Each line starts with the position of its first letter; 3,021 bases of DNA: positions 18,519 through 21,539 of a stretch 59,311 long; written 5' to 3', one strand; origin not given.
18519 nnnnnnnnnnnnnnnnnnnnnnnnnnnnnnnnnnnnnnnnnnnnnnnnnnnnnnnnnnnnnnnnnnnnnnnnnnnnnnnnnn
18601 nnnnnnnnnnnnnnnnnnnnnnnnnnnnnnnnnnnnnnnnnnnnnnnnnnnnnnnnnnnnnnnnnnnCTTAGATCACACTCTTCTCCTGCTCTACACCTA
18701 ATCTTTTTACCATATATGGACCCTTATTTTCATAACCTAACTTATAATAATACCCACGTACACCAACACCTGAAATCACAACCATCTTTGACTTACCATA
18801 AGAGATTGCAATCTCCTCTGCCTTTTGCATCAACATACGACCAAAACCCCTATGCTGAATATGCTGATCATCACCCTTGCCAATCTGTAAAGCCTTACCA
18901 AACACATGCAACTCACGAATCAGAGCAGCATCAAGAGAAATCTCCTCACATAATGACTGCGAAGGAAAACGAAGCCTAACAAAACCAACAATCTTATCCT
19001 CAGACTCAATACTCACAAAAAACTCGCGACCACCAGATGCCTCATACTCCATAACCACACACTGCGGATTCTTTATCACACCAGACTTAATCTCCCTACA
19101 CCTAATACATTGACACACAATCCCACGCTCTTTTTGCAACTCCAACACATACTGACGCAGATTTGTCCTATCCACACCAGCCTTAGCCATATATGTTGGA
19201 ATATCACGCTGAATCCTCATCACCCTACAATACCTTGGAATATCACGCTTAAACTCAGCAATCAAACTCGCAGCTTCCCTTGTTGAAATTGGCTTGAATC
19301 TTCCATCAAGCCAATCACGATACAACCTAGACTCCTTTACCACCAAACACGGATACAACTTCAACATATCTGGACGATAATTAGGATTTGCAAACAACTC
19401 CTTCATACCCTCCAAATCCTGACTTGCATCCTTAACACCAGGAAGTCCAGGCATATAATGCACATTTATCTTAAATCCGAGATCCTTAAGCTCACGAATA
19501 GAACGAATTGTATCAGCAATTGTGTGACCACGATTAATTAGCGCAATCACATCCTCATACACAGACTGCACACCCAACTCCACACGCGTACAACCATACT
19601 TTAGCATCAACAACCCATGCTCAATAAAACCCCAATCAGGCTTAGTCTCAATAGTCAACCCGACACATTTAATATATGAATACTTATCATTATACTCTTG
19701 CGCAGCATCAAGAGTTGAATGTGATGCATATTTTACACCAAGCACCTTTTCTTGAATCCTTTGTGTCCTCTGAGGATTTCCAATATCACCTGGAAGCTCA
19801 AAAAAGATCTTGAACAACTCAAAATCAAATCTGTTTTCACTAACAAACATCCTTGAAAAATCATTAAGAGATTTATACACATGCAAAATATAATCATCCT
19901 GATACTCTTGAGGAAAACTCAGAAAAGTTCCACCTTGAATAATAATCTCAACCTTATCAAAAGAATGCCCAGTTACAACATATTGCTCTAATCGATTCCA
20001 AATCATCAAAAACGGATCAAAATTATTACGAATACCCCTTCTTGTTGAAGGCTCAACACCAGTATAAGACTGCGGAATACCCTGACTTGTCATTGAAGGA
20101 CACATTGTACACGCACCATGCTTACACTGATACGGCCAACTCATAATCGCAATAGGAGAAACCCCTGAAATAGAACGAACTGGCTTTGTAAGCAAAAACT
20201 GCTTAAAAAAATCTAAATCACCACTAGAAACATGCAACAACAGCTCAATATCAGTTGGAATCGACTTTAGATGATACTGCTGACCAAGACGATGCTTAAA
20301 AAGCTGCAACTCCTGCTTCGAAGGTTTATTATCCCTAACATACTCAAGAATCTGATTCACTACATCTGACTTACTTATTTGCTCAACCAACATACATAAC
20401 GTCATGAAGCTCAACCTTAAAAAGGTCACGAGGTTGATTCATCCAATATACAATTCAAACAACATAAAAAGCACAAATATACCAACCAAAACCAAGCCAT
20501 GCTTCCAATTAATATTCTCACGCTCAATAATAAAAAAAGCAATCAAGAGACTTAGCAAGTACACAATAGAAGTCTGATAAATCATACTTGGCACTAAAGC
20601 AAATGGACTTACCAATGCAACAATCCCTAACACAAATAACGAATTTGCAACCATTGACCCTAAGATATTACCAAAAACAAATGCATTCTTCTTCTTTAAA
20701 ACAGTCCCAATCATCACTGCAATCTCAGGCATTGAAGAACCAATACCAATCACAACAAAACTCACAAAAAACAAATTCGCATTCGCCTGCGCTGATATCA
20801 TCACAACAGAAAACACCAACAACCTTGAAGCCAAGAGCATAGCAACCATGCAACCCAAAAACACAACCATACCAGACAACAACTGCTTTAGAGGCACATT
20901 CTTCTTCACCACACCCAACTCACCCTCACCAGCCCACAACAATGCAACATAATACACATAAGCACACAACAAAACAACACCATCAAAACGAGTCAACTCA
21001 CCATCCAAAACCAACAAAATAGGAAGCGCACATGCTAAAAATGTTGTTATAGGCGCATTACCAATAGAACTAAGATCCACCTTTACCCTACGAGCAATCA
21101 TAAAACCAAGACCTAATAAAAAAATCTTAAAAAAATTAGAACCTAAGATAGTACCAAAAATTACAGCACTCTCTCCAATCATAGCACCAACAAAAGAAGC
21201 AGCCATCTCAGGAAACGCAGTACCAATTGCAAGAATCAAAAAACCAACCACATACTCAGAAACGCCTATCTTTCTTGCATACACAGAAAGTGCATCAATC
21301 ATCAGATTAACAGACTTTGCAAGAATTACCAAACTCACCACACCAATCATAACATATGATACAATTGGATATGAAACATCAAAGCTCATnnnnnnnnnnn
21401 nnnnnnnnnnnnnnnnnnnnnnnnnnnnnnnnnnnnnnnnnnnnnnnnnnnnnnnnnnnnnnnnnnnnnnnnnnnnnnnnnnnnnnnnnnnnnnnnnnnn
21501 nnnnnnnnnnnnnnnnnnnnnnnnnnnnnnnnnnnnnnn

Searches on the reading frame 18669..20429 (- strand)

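Call 57: search_protein_families(library=pfam, proteins=[window:18669-20429:-], max_evalue=0.001)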
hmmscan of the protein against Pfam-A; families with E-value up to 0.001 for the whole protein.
window:18669-20429:- (586 aa): 6 families
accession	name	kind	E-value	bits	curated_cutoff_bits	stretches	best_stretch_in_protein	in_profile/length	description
PF16199.10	Radical_SAM_C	-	1.6e-17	63.8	31.9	1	353-427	1-76/85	Radical_SAM C-terminal domain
PF04055.27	Radical_SAM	-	3.2e-15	57.1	29.5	1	102-335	7-157/166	Radical SAM superfamily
PF23613.1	ELP3_N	-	1.7e-07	31.5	27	1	21-87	6-70/70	ELP3 N-terminal domain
PF00583.31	Acetyltransf_1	-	3.5e-07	30.9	20.7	1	466-566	31-116/116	Acetyltransferase (GNAT) family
PF13673.13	Acetyltransf_10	-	4.4e-05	23.9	23.6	0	522-572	61-113/128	Acetyltransferase (GNAT) domain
PF13508.13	Acetyltransf_7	-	0.0008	20.2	27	0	471-567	5-83/84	Acetyltransferase (GNAT) domain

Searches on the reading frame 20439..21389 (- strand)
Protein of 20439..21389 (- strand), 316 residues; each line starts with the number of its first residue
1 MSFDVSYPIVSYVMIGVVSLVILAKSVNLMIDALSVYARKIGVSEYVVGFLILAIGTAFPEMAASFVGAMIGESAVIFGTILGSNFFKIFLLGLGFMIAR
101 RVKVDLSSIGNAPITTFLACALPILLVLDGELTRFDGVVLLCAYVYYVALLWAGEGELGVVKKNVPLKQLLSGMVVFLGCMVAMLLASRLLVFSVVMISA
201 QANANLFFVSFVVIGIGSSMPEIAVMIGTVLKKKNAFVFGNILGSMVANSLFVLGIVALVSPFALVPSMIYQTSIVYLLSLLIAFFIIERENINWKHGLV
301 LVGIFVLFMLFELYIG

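Call 57: search_protein_families(library=pfam, proteins=[window:20439-21389:-], max_evalue=0.001)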
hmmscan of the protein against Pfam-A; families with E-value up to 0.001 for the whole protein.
window:20439-21389:- (316 aa): 1 family
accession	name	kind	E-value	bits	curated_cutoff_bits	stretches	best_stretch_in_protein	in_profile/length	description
PF01699.29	Na_Ca_ex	-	3.9e-39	134.5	24.9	2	14-152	4-150/151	Sodium/calcium exchanger protein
